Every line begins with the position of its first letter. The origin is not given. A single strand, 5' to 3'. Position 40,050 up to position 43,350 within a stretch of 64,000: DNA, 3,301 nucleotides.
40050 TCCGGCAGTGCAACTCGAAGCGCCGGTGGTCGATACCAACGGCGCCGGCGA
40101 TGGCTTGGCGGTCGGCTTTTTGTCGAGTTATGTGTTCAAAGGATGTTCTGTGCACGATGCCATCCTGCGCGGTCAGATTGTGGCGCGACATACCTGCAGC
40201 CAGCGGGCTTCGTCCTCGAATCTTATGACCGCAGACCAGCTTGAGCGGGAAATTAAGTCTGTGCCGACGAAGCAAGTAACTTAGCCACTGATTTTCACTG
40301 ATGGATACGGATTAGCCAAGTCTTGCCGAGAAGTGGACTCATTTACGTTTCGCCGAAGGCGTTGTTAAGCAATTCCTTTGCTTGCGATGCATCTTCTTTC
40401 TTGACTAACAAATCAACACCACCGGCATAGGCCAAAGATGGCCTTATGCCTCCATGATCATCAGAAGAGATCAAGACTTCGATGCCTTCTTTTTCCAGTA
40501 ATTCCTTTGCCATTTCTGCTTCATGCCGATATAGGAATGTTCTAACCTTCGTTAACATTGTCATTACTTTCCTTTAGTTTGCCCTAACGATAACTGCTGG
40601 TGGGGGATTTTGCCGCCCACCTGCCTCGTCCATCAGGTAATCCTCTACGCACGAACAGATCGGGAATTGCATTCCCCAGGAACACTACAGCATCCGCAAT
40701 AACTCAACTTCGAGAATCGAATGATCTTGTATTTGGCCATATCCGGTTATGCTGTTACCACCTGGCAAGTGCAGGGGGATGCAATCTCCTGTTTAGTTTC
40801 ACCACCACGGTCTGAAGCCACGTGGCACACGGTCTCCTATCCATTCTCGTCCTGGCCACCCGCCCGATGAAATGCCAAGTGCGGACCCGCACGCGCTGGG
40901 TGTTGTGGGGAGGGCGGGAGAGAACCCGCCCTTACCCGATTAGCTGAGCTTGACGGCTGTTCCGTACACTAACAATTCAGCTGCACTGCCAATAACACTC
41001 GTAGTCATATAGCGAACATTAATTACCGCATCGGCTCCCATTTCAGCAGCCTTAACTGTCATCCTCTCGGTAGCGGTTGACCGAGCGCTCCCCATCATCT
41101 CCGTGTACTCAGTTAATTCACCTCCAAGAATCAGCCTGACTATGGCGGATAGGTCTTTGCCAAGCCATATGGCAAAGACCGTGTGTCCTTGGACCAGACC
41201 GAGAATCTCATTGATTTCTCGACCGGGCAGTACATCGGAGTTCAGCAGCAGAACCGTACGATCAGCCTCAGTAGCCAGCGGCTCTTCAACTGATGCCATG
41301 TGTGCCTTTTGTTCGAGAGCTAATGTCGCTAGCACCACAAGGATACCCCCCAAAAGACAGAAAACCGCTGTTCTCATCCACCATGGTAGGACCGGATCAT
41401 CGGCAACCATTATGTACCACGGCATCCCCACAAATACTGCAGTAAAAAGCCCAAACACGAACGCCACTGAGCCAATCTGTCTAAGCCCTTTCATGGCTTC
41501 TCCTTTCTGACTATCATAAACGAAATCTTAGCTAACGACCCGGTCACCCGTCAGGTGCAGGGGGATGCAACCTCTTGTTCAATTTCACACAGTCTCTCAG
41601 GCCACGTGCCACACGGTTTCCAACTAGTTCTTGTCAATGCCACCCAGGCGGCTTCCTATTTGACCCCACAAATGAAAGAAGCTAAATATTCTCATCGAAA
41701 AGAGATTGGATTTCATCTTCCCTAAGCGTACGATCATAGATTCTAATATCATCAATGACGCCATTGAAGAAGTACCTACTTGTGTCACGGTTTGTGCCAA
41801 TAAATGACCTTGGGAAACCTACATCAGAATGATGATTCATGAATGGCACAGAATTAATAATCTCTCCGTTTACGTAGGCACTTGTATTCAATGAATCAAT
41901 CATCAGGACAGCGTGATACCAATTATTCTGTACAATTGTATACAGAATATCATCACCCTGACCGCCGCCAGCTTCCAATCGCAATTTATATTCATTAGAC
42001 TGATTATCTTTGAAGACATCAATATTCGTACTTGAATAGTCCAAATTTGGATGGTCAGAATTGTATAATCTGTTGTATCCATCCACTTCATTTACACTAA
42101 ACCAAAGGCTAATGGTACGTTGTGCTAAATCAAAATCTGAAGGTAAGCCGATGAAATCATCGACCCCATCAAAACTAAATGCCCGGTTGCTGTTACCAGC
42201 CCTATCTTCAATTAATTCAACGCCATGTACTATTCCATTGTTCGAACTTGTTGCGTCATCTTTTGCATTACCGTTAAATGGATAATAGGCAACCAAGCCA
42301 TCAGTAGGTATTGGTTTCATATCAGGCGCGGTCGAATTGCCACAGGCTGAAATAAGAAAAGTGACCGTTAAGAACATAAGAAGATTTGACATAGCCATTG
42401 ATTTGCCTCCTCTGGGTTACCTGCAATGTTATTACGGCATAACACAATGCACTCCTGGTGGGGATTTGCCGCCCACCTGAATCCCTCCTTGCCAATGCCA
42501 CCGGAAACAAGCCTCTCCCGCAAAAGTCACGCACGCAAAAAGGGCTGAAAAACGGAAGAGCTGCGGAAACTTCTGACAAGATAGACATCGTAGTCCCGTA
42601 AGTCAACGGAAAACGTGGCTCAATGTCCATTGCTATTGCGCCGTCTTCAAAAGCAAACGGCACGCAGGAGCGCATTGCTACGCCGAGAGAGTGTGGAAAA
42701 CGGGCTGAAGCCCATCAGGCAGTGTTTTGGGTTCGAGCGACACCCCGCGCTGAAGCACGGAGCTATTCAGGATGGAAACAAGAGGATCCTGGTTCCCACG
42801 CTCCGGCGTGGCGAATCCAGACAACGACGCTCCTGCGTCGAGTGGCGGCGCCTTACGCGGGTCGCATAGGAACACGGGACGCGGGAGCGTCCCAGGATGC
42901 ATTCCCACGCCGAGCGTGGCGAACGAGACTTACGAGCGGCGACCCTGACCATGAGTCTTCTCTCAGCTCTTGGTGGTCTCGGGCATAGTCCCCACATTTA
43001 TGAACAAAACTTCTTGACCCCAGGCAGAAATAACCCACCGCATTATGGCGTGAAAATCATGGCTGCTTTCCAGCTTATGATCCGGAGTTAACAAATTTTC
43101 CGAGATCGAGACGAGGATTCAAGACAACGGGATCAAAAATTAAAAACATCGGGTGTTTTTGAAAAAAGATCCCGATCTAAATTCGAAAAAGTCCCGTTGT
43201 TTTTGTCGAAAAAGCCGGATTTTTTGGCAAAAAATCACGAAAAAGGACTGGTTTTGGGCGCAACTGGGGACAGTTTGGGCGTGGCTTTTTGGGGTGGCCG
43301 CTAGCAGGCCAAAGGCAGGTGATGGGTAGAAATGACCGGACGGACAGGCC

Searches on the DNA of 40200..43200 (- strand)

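Call 8: search_rna_families(source=window, start=40200, end=43200, threshold=evalue, max_evalue=10, show_alignments=3)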
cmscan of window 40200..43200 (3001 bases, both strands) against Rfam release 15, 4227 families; matches with E-value up to 10: 3.
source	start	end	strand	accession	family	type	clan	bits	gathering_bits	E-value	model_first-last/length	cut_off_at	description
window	40910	40933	+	RF01686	Acido-1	Gene; sRNA;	-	19.1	50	1.5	41-64/64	no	Acido-1 RNA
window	41822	41908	-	RF01185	snR75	Gene; snRNA; snoRNA; CD-box;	CL00045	18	40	1.2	1-88/88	no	Small nucleolar RNA snR75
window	40267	40333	-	RF00644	mir-27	Gene; miRNA;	-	15.7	48.5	4.9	1-80/80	no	mir-27 microRNA precursor family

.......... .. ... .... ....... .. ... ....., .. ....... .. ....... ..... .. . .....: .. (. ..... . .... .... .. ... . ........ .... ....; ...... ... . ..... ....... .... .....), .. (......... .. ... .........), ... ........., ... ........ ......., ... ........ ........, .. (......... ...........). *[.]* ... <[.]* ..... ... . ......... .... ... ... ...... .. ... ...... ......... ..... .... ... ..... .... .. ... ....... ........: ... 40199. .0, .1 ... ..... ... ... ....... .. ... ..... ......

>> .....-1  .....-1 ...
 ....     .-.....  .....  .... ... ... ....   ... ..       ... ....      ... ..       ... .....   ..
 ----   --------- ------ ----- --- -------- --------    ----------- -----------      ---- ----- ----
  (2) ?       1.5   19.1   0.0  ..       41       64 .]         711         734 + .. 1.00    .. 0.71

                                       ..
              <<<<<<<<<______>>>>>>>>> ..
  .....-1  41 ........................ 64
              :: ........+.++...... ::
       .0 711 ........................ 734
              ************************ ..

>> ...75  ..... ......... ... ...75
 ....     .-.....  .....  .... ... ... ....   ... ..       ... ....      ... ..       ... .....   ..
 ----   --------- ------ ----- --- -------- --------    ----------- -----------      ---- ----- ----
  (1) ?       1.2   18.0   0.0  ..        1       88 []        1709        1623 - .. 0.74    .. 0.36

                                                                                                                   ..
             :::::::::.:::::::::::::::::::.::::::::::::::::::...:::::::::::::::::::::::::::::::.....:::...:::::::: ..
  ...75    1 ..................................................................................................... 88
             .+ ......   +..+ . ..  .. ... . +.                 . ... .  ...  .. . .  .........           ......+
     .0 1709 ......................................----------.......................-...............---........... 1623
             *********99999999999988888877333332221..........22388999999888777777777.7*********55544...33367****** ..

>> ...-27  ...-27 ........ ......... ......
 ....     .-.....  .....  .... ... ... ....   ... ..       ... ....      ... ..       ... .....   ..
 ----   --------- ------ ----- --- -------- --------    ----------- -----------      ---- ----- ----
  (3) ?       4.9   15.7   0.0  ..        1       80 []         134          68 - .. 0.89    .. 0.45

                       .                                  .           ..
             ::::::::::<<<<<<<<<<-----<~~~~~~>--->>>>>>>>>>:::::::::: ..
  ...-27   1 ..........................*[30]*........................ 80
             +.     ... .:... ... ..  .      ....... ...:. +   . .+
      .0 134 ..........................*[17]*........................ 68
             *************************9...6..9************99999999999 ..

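Call 68: search_dna_similar(query=window:40565-40939:-, collection=plasmids, mode=distant, max_evalue=0.01, max_rows=10)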
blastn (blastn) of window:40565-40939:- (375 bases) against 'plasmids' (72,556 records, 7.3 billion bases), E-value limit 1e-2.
Records with a match: 4; places in all: 6; records where one place covers at least 80% of the query: 0.
Best place of each record, by identity: 60-80% 4.
By first word of the organism name: Klebsiella 2; Enterobacter 1; Citrobacter 1.
By predicted mobility (MOB-suite, as given by PLSDB): mobilizable 3; conjugative 1.
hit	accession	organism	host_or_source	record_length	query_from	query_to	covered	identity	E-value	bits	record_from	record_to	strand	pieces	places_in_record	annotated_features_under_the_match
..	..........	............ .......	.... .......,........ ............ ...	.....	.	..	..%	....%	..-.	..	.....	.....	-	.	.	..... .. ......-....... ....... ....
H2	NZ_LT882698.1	Klebsiella pneumoniae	Homo sapiens,urine sample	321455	1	72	19%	76.7%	2e-3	50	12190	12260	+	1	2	ltrA: group II intron reverse transcriptase/maturase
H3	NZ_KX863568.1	Citrobacter freundii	environmental; wetland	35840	1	72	19%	76.7%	2e-3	50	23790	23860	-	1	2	none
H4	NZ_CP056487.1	Klebsiella sp. RHBSTW-00464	culture,Wastewater effluent sample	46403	1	72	19%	76.7%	2e-3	50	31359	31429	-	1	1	none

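Call 69: search_dna_similar(query=window:40565-40939:-, collection=phages, mode=distant, max_evalue=0.01, max_rows=10)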
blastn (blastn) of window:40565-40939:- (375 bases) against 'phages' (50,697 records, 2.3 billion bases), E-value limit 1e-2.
No match.

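Call 70: search_dna_similar(query=window:40940-41494:-, collection=plasmids, mode=distant, max_evalue=0.00001, max_rows=10)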
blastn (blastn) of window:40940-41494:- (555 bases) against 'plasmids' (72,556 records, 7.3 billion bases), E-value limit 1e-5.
No match.

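Call 71: get_annotated_region(hit=H2, flank=3000)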
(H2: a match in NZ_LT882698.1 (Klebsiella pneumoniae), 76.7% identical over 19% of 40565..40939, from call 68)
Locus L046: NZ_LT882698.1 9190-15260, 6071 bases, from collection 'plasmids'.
description: Klebsiella pneumoniae strain Klebsiella pneumoniae KLPN57 isolate KLPN57 plasmid I, complete sequence
organism: Klebsiella pneumoniae (NCBI taxid 573)
taxonomy: Bacteria; Pseudomonadota; Gammaproteobacteria; Enterobacterales; Enterobacteriaceae; Klebsiella; Klebsiella pneumoniae
host: -; source: Homo sapiens,urine sample; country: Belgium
typing (MOB-suite, as given by PLSDB): conjugative; replicon IncC,IncFIB,rep_cluster_995; relaxase MOBF,MOBF,MOBH,MOBH; mating-pair formation MPF_F
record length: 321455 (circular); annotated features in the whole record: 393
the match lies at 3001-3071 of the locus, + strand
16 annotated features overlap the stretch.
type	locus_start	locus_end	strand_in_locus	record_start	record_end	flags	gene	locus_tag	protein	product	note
CDS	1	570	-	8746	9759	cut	intI1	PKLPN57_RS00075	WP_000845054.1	class 1 integron integrase IntI1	-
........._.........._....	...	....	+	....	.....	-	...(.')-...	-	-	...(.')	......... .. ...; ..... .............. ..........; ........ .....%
CDS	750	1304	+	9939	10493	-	-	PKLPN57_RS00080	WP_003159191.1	aminoglycoside N-acetyltransferase AAC(6')-Ib4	-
predicted_resistance_gene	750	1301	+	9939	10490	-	aac(6')-Ib4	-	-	aminoglycoside N-acetyltransferase AAC(6')-Ib4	predicted by amrfinderplus; class AMINOGLYCOSIDE; identity 100.0%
CDS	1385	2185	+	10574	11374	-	-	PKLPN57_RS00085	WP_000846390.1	oxacillin-hydrolyzing class D beta-lactamase OXA-10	-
predicted_resistance_gene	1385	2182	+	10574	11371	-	blaOXA-10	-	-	oxacillin-hydrolyzing class D beta-lactamase OXA-10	predicted by amrfinderplus; class BETA-LACTAM; identity 100.0%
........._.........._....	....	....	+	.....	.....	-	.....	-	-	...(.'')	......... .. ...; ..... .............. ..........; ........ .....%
CDS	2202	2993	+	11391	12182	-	-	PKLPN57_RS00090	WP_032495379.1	ANT(3'')-Ia family aminoglycoside nucleotidyltransferase AadA11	-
predicted_resistance_gene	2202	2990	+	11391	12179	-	aadA11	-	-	ANT(3'')-Ia family aminoglycoside nucleotidyltransferase AadA11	predicted by amrfinderplus; class AMINOGLYCOSIDE; identity 100.0%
CDS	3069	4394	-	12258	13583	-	ltrA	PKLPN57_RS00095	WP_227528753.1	group II intron reverse transcriptase/maturase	GO:0000373 - Group II intron splicing [Evidence IEA]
CDS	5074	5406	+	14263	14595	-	-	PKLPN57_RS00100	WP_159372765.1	Qac family quaternary ammonium compound efflux SMR transporter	-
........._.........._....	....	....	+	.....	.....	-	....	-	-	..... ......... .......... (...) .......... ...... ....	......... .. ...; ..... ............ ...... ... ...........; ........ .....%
CDS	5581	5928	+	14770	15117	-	-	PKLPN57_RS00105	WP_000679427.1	quaternary ammonium compound efflux SMR transporter QacE delta 1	-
predicted_resistance_gene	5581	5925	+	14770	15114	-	qacEdelta1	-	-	quaternary ammonium compound efflux SMR transporter QacE delta 1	predicted by amrfinderplus; class QUATERNARY AMMONIUM; identity 100.0%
CDS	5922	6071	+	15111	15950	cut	sul1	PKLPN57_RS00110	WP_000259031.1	sulfonamide-resistant dihydropteroate synthase Sul1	-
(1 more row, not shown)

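Call 74: search_rna_families(source=L046, start=2900, end=5100, threshold=gathering, show_alignments=2)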
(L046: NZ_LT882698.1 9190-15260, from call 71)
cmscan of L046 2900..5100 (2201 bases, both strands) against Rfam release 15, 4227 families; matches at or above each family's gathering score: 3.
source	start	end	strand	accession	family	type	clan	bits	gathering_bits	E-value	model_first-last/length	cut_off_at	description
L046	4647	4812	-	RF02001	group-II-D1D4-3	Intron;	CL00102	135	32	3.6e-29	1-170/170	no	Group II catalytic intron D1-D4-3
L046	4430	4525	-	RF01998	group-II-D1D4-1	Intron;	CL00102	66.8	35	2.8e-11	1-84/84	no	Group II catalytic intron D1-D4-1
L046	3000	3069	-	RF00029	Intron_gpII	Intron;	-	50.2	40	2.4e-08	1-77/77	no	Group II catalytic intron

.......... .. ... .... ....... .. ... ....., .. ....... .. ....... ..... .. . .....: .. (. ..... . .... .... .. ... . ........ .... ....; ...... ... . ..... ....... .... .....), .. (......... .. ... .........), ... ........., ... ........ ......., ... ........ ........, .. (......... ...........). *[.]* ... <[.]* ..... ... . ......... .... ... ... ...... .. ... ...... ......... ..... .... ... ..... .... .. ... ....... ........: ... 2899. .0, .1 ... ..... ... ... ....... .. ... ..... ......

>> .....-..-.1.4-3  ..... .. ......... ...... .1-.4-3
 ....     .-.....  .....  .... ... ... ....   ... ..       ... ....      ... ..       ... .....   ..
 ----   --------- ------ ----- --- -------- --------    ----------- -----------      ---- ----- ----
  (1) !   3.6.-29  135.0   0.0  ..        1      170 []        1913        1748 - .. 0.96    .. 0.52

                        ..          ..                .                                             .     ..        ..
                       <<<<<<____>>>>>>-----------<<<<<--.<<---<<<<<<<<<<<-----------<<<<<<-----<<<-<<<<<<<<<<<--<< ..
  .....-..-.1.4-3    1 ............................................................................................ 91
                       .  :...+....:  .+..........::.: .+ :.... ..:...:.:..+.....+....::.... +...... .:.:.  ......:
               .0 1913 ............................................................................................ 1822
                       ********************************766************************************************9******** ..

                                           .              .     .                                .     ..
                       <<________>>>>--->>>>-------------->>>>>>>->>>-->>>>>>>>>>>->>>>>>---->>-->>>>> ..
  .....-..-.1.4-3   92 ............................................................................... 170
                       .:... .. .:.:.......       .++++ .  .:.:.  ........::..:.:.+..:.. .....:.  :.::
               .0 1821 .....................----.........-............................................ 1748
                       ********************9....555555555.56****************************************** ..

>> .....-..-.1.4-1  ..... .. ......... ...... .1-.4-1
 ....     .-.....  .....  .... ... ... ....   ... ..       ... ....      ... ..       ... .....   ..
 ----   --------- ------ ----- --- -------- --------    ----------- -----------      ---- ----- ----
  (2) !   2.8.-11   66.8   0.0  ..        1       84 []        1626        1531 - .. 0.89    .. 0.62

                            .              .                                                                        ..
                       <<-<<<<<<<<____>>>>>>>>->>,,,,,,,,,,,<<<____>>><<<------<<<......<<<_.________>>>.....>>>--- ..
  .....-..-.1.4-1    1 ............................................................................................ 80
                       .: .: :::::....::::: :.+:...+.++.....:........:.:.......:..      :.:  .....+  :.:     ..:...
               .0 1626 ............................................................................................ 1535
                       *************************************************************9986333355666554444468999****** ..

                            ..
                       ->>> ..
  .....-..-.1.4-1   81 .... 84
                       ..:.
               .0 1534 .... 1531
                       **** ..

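Call 75: search_rna_families(source=window, start=40840, end=40960, threshold=evalue, max_evalue=10, show_alignments=3)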
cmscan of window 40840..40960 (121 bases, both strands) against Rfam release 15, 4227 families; matches with E-value up to 10: 9.
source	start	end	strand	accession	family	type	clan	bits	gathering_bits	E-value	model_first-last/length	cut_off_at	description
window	40870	40940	+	RF00029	Intron_gpII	Intron;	-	23.5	40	0.0046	1-77/77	no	Group II catalytic intron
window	40910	40933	+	RF01686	Acido-1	Gene; sRNA;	-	19.1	50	0.061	41-64/64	no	Acido-1 RNA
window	40877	40931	-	RF02985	ftsZ-DE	Gene; sRNA;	-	12.2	72.2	3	1-69/69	no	ftsZ-DE RNA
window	40910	40956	+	RF01838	sobemo_FSE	Cis-reg; frameshift_element;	-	11.8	55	3.4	24-79/79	no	sobemovirus ribosomal frameshift elemental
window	40862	40941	+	RF03023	rpfG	Gene; sRNA;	-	11.7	75.9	1.8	1-85/85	no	rpfG RNA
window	40904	40938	-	RF00722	mir-451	Gene; miRNA;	-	11.6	66.5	5.8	1-71/71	no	mir-451 microRNA precursor family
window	40877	40929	-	RF01116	Yfr1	Gene; sRNA;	-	11.5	38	3.8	1-59/59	no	Cyanobacterial functional RNA 1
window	40840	40902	+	RF01683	P6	Gene; sRNA;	-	10.9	50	0.34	448-510/510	5'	Pseudomonas sRNA P6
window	40870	40944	+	RF01880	Xist_exon1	Gene; lncRNA;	-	9.9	50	1.2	1-85/85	no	X-chromosome inactivation gene exon 1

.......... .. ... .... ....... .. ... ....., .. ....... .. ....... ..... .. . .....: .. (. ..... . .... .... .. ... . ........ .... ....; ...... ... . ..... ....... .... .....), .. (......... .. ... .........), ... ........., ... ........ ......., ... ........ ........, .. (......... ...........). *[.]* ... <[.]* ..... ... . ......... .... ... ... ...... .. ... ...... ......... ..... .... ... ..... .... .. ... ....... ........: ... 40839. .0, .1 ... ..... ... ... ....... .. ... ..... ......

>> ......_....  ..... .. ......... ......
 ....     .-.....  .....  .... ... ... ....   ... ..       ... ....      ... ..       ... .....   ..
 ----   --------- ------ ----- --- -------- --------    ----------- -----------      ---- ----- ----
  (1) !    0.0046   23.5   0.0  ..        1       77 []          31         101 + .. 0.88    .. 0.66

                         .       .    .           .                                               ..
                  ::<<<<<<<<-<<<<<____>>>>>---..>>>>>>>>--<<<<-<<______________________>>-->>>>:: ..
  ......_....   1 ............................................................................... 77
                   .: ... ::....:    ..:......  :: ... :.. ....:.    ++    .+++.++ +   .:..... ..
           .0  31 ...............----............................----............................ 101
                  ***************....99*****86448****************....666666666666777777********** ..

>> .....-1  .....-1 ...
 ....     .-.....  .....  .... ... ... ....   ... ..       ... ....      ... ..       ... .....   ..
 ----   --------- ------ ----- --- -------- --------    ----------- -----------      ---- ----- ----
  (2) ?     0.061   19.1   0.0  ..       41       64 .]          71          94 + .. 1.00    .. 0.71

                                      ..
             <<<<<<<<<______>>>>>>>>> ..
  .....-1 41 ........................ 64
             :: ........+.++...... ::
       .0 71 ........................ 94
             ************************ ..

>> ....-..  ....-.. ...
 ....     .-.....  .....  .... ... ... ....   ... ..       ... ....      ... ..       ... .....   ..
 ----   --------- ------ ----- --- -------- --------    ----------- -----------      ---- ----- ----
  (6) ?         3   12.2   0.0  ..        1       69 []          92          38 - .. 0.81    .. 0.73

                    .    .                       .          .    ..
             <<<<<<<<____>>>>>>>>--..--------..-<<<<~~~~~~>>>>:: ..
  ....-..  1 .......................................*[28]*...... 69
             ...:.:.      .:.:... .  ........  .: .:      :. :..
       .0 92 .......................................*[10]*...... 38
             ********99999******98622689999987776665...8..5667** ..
